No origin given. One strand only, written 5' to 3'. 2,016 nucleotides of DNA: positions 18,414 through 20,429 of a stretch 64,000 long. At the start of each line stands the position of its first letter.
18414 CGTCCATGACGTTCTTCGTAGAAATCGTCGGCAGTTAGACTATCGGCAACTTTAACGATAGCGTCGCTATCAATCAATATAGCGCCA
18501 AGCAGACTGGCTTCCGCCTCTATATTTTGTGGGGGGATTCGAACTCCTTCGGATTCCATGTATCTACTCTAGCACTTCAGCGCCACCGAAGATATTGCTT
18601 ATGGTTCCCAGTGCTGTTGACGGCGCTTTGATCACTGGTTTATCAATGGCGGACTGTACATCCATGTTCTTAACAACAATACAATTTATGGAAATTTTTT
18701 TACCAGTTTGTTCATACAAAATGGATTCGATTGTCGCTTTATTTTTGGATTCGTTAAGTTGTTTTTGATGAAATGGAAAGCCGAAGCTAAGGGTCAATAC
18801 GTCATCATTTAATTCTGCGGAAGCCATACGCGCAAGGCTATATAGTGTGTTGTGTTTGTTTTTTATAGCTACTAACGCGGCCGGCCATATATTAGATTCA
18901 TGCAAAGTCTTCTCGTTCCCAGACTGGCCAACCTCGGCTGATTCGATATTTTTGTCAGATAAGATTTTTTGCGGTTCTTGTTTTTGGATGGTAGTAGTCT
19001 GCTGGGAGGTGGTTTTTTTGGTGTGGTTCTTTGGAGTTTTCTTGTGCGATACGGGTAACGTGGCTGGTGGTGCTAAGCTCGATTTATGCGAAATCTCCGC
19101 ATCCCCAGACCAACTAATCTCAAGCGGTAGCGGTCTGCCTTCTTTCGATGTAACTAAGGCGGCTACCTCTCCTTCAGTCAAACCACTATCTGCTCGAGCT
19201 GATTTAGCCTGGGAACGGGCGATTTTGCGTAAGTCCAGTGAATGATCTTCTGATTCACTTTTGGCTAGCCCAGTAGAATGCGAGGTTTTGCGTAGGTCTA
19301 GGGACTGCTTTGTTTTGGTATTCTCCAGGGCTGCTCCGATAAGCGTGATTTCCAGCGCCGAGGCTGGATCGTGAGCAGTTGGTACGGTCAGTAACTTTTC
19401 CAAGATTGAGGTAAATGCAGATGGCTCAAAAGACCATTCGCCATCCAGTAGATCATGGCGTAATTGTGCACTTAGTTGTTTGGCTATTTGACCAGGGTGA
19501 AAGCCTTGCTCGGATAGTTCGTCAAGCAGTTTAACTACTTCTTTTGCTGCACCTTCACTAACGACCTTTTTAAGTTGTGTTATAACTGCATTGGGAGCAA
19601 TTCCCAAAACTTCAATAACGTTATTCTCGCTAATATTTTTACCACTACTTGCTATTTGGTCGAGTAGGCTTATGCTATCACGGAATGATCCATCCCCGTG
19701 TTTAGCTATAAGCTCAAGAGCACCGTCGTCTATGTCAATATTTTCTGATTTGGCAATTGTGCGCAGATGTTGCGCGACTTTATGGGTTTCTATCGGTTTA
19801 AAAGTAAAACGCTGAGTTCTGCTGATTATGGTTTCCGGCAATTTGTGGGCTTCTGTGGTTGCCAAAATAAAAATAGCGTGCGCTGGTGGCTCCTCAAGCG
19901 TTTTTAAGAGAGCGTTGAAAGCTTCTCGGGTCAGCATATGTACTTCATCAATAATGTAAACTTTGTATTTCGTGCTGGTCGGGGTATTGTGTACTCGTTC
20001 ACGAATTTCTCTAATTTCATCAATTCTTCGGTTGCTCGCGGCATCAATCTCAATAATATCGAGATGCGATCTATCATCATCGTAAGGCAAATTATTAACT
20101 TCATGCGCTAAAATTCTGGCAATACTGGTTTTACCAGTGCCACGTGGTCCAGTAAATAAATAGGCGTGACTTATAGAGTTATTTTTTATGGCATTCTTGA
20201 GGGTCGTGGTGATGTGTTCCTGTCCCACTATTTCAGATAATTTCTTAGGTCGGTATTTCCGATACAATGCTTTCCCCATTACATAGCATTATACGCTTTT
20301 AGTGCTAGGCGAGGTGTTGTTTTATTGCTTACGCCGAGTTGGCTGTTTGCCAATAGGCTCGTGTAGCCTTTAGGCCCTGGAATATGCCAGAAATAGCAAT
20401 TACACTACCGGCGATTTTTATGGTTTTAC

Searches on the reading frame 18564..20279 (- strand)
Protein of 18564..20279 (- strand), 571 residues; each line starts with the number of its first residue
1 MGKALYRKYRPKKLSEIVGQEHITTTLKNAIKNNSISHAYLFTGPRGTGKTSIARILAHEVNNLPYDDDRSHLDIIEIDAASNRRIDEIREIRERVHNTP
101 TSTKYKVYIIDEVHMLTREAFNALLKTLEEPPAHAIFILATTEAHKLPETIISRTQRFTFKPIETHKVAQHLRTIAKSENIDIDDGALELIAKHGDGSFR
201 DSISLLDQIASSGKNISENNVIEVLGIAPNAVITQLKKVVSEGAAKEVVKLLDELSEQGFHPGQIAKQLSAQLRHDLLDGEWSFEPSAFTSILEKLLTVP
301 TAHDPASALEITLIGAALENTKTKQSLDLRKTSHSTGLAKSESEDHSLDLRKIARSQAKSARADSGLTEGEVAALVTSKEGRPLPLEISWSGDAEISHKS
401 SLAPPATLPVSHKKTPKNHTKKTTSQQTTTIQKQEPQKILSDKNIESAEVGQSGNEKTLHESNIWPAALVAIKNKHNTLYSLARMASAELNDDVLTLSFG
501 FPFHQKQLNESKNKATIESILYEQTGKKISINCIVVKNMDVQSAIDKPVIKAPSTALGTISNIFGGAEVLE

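Call 36: search_protein_families(library=pfam, proteins=[window:18564-20279:-], max_evalue=0.001)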
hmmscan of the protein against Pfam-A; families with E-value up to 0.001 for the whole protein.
window:18564-20279:- (571 aa): 16 families
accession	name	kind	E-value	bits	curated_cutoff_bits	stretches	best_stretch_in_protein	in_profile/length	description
PF13177.12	DNA_pol3_delta2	-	2.2e-36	125.7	27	1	19-163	1-160/161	DNA polymerase III, delta subunit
PF00004.35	AAA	-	2.6e-15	57.5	21.2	1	41-160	2-128/131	ATPase family associated with various cellular activities (AAA)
PF22608.2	DNAX_ATPase_lid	-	1.6e-13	50.6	27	1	168-213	2-47/49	DNA polymerase III clamp loader subunit, ATPase lid domain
PF05496.18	RuvB_N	-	6.8e-08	32.9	27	1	10-130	2-110/159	Holliday junction DNA helicase RuvB P-loop domain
PF06068.19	TIP49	-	7e-07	29.2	23.8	0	107-142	277-311/347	TIP49 P-loop domain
PF13173.12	AAA_14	-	7.9e-07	29.6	27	1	39-142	4-99/129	AAA domain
PF13401.12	AAA_22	-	2.2e-06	28.5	27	1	41-139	9-120/130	AAA domain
PF07728.20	AAA_5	-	4.2e-06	27.3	22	1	41-131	3-93/139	AAA domain (dynein-related subfamily)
PF12169.13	DNA_pol3_gamma3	-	5.7e-06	26.6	24.4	0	216-270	1-55/143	DNA polymerase III subunits gamma and tau domain III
PF04851.21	ResIII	-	0.0001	22.7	22.5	0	71-129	100-151/164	Type III restriction enzyme, res subunit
PF12775.13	AAA_7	-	0.00011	22.2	25.8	1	37-123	33-119/181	P-loop containing dynein motor region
PF13245.12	AAA_19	-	0.00021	21.9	25.1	0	30-134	4-119/134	AAA domain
PF01078.27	Mg_chelatase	-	0.00024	21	20.3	1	14-106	2-87/207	Magnesium chelatase, subunit ChlI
PF13604.12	AAA_30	-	0.00029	21.1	27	0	40-137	21-121/191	AAA domain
PF05673.19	DUF815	-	0.00039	20.1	23.8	1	11-127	24-130/249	Protein of unknown function (DUF815)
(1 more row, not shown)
